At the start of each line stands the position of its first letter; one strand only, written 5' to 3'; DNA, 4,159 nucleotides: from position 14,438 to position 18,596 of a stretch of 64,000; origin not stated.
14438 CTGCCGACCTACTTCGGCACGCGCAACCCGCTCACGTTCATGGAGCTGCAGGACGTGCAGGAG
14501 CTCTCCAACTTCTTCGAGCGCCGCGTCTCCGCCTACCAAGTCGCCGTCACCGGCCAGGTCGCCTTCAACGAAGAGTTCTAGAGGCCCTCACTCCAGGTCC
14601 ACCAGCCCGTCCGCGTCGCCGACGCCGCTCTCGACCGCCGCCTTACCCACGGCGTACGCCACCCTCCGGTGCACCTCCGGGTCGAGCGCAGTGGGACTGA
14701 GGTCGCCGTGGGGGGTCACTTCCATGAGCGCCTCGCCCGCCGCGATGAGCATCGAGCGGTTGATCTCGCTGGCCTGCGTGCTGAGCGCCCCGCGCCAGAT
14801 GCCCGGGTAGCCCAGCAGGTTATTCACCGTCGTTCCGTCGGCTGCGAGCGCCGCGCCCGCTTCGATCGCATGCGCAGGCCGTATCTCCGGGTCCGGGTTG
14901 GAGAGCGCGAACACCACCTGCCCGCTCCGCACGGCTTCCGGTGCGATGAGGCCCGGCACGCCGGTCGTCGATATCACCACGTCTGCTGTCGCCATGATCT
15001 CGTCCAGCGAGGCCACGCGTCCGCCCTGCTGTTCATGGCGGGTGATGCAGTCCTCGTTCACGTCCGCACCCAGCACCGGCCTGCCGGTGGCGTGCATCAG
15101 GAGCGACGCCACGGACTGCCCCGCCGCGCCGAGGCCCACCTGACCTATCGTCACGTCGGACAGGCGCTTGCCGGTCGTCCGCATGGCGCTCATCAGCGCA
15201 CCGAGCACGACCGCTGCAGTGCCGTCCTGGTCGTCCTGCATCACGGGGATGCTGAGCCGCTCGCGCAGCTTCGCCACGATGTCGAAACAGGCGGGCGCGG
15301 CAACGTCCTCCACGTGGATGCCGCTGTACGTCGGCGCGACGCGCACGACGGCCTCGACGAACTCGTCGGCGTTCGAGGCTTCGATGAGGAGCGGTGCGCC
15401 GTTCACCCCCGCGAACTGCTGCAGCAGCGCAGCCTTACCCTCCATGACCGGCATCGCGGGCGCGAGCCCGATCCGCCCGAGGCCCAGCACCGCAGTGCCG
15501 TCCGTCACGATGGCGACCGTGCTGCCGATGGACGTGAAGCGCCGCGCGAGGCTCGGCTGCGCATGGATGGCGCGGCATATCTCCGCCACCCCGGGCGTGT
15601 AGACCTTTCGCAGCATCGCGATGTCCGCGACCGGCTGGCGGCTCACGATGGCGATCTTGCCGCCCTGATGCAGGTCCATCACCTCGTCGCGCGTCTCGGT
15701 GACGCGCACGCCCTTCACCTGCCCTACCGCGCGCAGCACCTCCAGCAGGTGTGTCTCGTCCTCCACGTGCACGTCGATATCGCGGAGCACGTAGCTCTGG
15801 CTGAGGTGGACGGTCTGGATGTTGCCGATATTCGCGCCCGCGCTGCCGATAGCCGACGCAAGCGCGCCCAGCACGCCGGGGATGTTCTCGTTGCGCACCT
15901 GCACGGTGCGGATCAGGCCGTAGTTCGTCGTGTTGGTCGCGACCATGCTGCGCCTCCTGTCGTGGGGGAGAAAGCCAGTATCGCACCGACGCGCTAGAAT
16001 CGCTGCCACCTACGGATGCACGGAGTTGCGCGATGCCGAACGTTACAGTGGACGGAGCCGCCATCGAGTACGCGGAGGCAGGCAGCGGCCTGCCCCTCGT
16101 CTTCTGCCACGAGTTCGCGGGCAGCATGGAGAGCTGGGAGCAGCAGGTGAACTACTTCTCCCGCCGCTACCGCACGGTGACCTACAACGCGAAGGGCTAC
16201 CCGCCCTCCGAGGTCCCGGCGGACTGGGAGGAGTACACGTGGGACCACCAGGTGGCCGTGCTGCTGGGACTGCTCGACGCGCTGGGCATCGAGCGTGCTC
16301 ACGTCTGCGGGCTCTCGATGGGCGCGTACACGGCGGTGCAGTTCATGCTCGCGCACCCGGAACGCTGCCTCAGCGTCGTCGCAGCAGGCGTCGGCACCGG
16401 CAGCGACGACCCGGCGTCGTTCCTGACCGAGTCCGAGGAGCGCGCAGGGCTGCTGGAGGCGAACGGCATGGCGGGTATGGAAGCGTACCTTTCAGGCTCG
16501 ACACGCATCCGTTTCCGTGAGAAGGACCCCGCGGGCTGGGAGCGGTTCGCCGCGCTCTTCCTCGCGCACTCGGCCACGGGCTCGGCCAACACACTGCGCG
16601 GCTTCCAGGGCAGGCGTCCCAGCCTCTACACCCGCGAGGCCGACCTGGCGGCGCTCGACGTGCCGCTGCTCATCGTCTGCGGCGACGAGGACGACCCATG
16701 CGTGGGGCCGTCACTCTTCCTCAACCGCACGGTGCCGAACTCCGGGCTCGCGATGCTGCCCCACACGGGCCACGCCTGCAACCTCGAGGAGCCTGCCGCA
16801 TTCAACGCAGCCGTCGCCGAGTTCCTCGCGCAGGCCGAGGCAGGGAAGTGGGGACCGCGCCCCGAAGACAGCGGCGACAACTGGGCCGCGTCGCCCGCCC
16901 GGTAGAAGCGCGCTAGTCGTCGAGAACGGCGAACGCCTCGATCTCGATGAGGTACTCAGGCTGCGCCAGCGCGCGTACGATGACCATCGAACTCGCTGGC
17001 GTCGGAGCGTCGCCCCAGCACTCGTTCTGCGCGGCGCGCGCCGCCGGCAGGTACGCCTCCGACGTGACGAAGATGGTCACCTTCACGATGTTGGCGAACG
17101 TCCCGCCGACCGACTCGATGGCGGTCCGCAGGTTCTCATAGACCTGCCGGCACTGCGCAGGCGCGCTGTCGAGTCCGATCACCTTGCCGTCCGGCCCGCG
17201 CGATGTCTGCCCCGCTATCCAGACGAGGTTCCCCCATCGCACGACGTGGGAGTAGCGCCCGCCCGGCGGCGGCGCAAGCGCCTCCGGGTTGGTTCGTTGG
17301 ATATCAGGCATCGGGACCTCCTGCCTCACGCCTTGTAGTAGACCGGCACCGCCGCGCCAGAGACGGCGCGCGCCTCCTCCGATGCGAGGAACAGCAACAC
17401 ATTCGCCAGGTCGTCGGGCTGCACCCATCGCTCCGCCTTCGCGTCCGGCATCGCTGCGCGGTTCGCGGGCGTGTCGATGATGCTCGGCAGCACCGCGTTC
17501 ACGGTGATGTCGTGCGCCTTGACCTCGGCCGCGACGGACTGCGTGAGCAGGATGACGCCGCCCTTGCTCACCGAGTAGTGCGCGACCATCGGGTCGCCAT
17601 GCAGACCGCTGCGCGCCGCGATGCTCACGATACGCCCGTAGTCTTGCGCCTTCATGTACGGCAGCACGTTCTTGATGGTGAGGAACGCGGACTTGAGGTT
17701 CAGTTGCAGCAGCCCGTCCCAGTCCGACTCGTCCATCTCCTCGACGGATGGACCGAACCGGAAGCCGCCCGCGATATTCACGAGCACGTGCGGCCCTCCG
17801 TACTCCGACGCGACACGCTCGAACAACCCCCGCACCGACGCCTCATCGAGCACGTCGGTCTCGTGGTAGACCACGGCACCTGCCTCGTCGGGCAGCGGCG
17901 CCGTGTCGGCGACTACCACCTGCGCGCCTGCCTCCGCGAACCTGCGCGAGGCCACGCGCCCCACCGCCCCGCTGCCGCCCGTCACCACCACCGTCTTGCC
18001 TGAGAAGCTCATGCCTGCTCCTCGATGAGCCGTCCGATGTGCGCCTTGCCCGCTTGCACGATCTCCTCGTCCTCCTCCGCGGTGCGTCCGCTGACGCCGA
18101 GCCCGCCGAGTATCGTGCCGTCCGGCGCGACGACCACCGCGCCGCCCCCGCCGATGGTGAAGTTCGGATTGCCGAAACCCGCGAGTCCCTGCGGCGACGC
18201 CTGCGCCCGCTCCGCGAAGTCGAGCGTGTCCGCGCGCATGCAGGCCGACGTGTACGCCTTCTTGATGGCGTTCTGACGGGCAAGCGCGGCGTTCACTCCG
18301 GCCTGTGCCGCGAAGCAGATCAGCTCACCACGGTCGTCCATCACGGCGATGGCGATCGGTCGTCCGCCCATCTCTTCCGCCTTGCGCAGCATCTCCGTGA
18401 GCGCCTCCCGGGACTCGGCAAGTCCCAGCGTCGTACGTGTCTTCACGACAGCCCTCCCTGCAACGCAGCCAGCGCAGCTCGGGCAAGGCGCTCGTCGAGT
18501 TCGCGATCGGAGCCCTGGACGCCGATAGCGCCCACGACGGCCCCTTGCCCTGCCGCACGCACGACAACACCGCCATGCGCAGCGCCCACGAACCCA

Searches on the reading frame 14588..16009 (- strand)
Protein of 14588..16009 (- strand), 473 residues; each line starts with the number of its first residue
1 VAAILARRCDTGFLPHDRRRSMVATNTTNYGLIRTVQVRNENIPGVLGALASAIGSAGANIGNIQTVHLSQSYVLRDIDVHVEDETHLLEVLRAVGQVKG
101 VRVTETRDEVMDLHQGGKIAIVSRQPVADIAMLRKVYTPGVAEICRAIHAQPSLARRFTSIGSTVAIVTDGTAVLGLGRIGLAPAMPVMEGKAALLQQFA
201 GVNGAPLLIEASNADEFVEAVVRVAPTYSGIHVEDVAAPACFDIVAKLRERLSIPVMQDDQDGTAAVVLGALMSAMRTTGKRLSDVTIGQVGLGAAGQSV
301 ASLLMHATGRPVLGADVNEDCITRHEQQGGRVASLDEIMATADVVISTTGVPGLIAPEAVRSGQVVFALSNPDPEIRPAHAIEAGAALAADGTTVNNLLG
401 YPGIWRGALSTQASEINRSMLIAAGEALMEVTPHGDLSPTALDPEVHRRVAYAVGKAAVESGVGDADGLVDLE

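Call 21: search_protein_families(library=pfam, proteins=[window:14588-16009:-], max_evalue=0.00001)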
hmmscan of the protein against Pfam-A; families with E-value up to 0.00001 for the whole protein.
window:14588-16009:- (473 aa): 5 families
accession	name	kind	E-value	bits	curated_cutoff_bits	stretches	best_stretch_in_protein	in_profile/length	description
PF00390.24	malic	-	3.9e-23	82.6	23.1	1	123-206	8-112/182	Malic enzyme, N-terminal domain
PF03949.21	Malic_M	-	2.2e-13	50.6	23.5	0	262-308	2-48/258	Malic enzyme, NAD binding domain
PF02826.25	2-Hacid_dh_C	-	3.5e-08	33.4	25.1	1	274-348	25-98/178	D-isomer specific 2-hydroxyacid dehydrogenase, NAD binding domain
PF13291.12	ACT_4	-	9.8e-08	33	27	1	35-102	8-76/80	ACT domain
PF01842.31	ACT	-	5.1e-06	26.6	27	0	35-97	2-63/66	ACT domain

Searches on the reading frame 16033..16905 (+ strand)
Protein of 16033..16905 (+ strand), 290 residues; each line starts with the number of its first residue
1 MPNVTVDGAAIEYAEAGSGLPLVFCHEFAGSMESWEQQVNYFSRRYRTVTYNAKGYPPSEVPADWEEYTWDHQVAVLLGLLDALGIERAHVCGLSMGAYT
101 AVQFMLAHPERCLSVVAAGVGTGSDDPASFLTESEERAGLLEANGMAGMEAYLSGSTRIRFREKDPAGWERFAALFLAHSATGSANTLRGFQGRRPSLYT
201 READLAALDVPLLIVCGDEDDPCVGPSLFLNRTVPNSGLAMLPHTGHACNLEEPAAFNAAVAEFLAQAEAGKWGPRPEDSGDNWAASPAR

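Call 21: search_protein_families(library=pfam, proteins=[window:16033-16905:+], max_evalue=0.00001)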
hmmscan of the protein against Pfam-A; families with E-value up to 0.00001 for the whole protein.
window:16033-16905:+ (290 aa): 2 families
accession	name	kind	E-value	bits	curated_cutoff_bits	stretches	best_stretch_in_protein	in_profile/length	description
PF00561.26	Abhydrolase_1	-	3.3e-21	76.5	25.8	1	21-253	2-244/245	alpha/beta hydrolase fold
PF12697.13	Abhydrolase_6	-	5.5e-16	60.3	26.3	1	22-260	1-217/217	Alpha/beta hydrolase family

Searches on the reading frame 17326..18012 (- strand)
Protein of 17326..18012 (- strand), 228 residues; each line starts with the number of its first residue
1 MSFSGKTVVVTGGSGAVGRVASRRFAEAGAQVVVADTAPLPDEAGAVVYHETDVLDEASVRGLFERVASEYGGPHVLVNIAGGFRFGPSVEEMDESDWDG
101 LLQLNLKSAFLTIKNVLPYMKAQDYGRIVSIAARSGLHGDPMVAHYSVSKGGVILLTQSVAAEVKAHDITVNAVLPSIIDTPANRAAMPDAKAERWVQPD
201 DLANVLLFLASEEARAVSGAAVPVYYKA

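Call 45: search_protein_families(library=pfam, proteins=[window:17326-18012:-], max_evalue=0.001)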
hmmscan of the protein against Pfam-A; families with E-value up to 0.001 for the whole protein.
window:17326-18012:- (228 aa): 4 families
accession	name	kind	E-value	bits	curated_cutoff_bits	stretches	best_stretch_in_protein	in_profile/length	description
PF00106.31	adh_short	-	4.7e-41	140.8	26.6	1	6-188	1-191/195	short chain dehydrogenase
PF13561.12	adh_short_C2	-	9.2e-41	140.4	27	1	17-224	8-231/236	Enoyl-(Acyl carrier protein) reductase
PF01370.27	Epimerase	-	4.8e-06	26.6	20.9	1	8-70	1-66/240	NAD dependent epimerase/dehydratase family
PF08659.16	KR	-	1.6e-05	25.4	22.6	1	7-148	2-151/180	KR domain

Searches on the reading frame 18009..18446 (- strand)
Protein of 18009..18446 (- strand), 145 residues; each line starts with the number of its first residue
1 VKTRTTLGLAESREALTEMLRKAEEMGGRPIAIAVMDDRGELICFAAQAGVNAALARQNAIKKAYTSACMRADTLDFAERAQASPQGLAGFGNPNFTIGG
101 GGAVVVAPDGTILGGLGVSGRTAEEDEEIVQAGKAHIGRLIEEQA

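Call 45: search_protein_families(library=pfam, proteins=[window:18009-18446:-], max_evalue=0.001)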
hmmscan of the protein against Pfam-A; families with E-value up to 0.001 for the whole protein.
window:18009-18446:- (145 aa): 1 family
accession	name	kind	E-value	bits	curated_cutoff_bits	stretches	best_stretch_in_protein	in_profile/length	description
PF03928.20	HbpS-like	-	2.9e-23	82.7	25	1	9-133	3-126/128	Haem degrading protein HbpS-like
